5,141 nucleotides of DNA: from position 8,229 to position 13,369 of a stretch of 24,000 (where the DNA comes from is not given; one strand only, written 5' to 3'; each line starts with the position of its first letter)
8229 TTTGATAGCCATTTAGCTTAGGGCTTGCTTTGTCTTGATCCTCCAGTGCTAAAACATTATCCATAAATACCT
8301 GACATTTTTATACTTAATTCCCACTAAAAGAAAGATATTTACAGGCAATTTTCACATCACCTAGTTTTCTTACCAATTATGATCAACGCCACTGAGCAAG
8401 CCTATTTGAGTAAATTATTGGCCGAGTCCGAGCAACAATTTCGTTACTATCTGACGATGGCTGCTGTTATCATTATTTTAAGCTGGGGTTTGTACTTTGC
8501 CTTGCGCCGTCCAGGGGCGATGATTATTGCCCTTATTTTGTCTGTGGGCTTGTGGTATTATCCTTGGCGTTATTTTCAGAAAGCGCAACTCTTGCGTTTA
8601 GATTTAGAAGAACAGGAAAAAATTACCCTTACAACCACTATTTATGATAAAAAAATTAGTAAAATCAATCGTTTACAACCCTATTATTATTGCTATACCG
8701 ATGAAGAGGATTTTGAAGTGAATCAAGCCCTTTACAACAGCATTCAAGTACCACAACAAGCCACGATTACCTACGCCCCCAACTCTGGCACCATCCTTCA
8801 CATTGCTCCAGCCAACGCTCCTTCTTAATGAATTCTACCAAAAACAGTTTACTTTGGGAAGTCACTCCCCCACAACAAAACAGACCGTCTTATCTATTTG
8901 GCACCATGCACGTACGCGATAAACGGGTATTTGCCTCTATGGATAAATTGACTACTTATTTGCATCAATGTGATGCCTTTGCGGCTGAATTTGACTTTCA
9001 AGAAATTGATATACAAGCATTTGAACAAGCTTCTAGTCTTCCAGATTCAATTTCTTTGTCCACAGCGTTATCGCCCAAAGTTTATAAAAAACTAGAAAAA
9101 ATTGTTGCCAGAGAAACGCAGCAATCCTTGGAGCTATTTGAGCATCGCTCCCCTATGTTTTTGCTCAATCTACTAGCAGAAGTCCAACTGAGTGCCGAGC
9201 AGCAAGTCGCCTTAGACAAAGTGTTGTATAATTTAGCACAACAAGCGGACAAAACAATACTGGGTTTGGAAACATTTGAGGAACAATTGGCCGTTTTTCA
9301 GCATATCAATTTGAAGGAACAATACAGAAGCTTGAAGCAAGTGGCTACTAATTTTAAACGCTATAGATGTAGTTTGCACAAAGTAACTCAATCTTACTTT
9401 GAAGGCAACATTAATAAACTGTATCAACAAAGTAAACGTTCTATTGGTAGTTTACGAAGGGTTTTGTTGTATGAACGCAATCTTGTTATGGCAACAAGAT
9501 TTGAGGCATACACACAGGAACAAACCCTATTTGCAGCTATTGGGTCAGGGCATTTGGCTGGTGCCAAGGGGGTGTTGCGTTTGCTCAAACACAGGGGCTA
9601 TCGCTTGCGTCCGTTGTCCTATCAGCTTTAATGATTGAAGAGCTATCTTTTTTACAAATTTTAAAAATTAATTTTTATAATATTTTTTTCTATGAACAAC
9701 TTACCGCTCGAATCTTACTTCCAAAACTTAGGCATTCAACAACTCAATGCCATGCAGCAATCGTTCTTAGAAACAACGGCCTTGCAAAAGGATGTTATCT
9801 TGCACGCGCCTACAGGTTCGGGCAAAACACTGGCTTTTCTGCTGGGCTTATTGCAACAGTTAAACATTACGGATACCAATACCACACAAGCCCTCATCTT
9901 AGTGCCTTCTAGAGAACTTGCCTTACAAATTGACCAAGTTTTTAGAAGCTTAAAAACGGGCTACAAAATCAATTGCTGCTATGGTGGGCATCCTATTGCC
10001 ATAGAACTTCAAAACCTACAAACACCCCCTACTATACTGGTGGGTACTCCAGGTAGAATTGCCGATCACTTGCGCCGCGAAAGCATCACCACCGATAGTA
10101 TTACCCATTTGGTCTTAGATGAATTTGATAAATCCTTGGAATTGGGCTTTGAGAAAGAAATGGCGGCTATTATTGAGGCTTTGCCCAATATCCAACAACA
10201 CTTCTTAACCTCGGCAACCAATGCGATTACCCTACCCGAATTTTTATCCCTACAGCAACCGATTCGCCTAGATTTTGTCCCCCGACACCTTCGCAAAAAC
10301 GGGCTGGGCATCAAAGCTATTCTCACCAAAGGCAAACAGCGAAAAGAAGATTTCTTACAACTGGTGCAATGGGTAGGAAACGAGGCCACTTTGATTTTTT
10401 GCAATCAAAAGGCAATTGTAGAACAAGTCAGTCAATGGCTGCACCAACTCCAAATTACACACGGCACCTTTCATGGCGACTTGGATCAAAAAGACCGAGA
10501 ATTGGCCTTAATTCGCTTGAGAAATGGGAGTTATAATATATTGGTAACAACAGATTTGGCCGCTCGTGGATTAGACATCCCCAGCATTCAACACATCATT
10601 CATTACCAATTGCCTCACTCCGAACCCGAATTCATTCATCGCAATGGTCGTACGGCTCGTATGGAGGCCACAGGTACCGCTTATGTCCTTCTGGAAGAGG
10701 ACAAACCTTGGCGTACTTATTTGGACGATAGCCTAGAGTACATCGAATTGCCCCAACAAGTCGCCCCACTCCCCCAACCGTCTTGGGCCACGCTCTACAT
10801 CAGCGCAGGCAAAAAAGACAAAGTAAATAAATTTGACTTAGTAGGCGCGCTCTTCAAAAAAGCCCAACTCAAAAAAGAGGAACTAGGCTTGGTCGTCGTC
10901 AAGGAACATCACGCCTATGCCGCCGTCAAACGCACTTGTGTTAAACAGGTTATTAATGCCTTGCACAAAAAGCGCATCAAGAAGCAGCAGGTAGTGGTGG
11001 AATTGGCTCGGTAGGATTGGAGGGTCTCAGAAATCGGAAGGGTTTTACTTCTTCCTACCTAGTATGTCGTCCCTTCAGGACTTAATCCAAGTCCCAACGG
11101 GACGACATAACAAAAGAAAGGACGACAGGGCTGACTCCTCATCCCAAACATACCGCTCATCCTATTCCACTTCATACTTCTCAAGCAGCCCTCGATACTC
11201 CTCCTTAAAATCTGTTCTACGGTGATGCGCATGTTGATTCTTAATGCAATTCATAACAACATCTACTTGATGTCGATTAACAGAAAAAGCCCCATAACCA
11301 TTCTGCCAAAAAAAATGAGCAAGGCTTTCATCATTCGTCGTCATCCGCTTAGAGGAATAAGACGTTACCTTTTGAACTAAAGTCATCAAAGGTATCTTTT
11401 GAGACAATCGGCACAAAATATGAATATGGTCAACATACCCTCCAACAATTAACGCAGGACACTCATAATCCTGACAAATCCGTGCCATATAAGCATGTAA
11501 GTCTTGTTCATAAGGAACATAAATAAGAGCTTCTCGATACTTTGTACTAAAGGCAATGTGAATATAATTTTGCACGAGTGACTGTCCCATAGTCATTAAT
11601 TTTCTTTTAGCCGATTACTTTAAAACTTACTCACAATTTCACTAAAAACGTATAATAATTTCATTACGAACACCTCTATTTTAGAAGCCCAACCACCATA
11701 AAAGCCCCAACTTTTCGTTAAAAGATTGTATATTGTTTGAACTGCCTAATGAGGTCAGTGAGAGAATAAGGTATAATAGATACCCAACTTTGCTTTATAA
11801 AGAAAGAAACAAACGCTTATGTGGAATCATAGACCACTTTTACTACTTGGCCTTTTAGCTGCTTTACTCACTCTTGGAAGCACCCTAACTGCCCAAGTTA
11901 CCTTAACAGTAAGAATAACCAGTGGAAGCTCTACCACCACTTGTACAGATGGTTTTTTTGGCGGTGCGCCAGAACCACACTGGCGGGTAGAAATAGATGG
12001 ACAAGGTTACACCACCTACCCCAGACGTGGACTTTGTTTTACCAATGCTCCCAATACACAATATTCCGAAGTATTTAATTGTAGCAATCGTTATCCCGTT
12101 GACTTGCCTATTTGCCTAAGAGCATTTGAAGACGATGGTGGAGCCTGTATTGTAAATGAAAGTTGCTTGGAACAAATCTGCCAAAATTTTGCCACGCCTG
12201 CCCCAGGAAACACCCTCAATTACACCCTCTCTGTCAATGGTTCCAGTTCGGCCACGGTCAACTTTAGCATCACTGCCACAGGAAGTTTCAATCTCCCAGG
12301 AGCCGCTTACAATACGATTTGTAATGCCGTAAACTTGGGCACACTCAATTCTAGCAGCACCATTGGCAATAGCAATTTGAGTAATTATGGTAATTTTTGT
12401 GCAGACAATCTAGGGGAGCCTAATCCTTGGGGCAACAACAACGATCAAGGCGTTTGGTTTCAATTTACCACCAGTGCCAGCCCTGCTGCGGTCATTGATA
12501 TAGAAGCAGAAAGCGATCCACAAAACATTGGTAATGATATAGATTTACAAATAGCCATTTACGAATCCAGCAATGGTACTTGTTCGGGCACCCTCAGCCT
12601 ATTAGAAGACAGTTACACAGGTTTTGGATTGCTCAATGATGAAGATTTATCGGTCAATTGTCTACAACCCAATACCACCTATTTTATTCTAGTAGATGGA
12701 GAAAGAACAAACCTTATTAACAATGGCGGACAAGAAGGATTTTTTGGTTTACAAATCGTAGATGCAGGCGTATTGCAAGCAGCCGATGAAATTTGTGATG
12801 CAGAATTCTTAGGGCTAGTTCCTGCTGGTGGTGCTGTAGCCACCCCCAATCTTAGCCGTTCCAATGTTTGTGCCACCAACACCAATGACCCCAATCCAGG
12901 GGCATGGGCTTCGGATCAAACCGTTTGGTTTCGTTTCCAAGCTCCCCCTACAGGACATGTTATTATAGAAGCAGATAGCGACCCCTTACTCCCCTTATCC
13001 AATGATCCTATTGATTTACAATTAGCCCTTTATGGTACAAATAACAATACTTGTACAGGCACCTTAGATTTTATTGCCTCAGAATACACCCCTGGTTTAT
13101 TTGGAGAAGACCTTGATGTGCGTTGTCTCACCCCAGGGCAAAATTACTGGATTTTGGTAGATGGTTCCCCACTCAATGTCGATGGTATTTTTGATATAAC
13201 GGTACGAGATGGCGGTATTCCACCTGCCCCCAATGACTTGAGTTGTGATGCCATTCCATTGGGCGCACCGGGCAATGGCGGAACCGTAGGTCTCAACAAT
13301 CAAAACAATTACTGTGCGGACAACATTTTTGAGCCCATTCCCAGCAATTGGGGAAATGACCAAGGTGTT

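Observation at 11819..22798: A single 10,980-nt ORF encodes a four-tier surface protein: head, 10 modules, 23 SprB repeats, type-B CTD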

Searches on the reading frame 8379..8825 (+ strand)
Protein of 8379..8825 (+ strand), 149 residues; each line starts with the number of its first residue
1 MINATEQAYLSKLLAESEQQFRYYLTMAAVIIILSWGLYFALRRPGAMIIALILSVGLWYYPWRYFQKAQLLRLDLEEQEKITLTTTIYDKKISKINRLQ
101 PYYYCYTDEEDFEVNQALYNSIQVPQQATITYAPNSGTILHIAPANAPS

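Call 8: search_protein_families(library=pfam, proteins=[window:8379-8825:+], max_evalue=0.001)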
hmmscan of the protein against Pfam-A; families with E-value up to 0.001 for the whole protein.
window:8379-8825:+ (149 aa): 0 families

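Call 46: search_protein_families(library=pfam, proteins=[window:8379-8825:+], max_evalue=0.1)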
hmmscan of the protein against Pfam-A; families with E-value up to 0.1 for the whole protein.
window:8379-8825:+ (149 aa): 1 family
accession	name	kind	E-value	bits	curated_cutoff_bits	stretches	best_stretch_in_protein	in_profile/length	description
PF13567.11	DUF4131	-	0.053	13.7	31.6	1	25-92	9-77/165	Domain of unknown function (DUF4131)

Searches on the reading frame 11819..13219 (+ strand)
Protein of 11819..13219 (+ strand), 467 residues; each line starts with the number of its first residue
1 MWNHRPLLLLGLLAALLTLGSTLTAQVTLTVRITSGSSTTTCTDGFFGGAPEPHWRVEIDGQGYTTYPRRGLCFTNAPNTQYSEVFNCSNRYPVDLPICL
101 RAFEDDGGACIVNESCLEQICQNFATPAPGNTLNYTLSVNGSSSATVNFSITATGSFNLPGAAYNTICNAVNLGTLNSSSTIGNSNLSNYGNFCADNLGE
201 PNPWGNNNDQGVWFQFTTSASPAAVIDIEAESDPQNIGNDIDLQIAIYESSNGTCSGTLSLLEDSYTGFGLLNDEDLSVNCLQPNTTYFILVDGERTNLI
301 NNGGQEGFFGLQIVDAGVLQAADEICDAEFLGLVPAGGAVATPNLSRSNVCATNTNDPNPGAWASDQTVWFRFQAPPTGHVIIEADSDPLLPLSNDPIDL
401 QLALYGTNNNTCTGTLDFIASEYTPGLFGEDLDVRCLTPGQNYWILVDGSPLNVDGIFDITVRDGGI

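Call 13: find_homologous_proteins(query=window:11819-13219:+, max_evalue=0.001)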
Query window:11819-13219:+ (467 aa): 28 proteins with E <= 0.001 among 8000 candidates.
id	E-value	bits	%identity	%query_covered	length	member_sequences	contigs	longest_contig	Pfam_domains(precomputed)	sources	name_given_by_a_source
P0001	5.9e-270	914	84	100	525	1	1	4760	-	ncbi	-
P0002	1.2e-232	791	81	87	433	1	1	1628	-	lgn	-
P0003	2.0e-180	618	55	98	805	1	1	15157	PF18962.8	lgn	-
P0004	7.0e-173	594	52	97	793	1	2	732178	-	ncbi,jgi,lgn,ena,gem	-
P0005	9.3e-156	537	59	90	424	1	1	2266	-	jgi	-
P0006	1.2e-151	524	56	93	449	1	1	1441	-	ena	-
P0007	1.7e-148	513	55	94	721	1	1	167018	PF18962.8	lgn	-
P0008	4.0e-148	512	53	97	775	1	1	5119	PF18962.8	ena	-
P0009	1.9e-132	460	41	66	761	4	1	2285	PF04151.22,PF23759.2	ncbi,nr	ncbi:hypothetical protein OAK19_06650, partial [Aureispira]|nr:hypothetical protein [Aureispira sp.]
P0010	4.4e-117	410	47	98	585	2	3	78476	PF18962.8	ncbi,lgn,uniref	ncbi:T9SS type A sorting domain-containing protein [Aurantibacter sp.]|uniref:T9SS type A sorting do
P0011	2.7e-116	407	61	64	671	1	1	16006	PF18962.8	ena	-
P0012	9.6e-111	389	56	69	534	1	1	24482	PF18962.8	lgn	-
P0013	3.8e-110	387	59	60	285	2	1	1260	-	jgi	jgi:hypothetical protein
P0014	1.4e-107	378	56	65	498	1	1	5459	PF18962.8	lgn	-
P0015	4.6e-106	373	56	65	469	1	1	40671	PF18962.8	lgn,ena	-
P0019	1.2e-88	316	49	65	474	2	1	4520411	-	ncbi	ncbi:T9SS type A sorting domain-containing protein [Ekhidna sp.]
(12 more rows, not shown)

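Call 15: search_protein_families(library=pfam, proteins=[P0001, P0003, P0004, P0007, P0008, P0009, P0010, P0011, P0015, P0019], max_evalue=0.01)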
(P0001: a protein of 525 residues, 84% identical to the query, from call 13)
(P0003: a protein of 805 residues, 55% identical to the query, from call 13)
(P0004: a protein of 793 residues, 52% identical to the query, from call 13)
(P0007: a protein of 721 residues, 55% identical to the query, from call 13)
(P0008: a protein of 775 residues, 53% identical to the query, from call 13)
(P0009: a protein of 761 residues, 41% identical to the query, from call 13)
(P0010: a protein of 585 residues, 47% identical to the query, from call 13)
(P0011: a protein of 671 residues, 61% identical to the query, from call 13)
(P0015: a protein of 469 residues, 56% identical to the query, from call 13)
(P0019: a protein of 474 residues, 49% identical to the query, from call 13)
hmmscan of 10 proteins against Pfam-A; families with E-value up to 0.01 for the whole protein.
P0001 (525 aa): 0 families

P0003 (805 aa): 1 family
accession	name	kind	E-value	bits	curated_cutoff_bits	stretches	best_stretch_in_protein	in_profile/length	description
PF18962.6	Por_Secre_tail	-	3.2e-08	34.2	27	1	726-803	1-74/75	Secretion system C-terminal sorting domain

P0004 (793 aa): 3 families
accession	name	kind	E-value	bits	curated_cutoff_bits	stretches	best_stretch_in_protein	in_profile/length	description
PF23759.1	GBD_T9SS_assoc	-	0.0025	18.5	27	0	340-381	24-64/116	Galactose binding domain-like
PF19660.4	DUF6163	-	0.0039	17.5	27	0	428-473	27-72/145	Family of unknown function (DUF6163)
PF18962.6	Por_Secre_tail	-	0.0093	16.7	27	0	719-787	3-69/75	Secretion system C-terminal sorting domain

P0007 (721 aa): 1 family
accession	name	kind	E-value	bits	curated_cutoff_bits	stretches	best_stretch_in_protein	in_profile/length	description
PF18962.6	Por_Secre_tail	-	8.3e-07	29.7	27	1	650-720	1-75/75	Secretion system C-terminal sorting domain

P0008 (775 aa): 1 family
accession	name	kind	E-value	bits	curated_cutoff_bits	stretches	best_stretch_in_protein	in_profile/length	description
PF18962.6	Por_Secre_tail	-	5.4e-10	39.9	27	1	703-769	1-70/75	Secretion system C-terminal sorting domain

P0009 (761 aa): 2 families
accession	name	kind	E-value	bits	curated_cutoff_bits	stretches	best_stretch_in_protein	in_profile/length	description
PF04151.21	PPC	-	1.4e-08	35.9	25.9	0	677-755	3-70/70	Bacterial pre-peptidase C-terminal domain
PF23759.1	GBD_T9SS_assoc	-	4.1e-08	34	27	0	217-236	45-64/116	Galactose binding domain-like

P0010 (585 aa): 1 family
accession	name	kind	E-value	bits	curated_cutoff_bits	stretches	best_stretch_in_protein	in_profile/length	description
PF18962.6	Por_Secre_tail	-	6.4e-11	42.8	27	1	514-582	1-74/75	Secretion system C-terminal sorting domain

P0011 (671 aa): 1 family
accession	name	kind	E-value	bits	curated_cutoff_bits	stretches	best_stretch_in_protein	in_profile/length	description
PF18962.6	Por_Secre_tail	-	2.3e-11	44.3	27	1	599-665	1-70/75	Secretion system C-terminal sorting domain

P0015 (469 aa): 1 family
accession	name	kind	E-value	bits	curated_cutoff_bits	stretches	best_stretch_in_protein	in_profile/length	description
PF18962.6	Por_Secre_tail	-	3.3e-09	37.4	27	1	396-463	1-71/75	Secretion system C-terminal sorting domain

P0019 (474 aa): 1 family
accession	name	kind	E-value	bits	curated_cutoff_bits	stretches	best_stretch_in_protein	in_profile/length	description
PF18962.6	Por_Secre_tail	-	4e-05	24.2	27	1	397-467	1-69/75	Secretion system C-terminal sorting domain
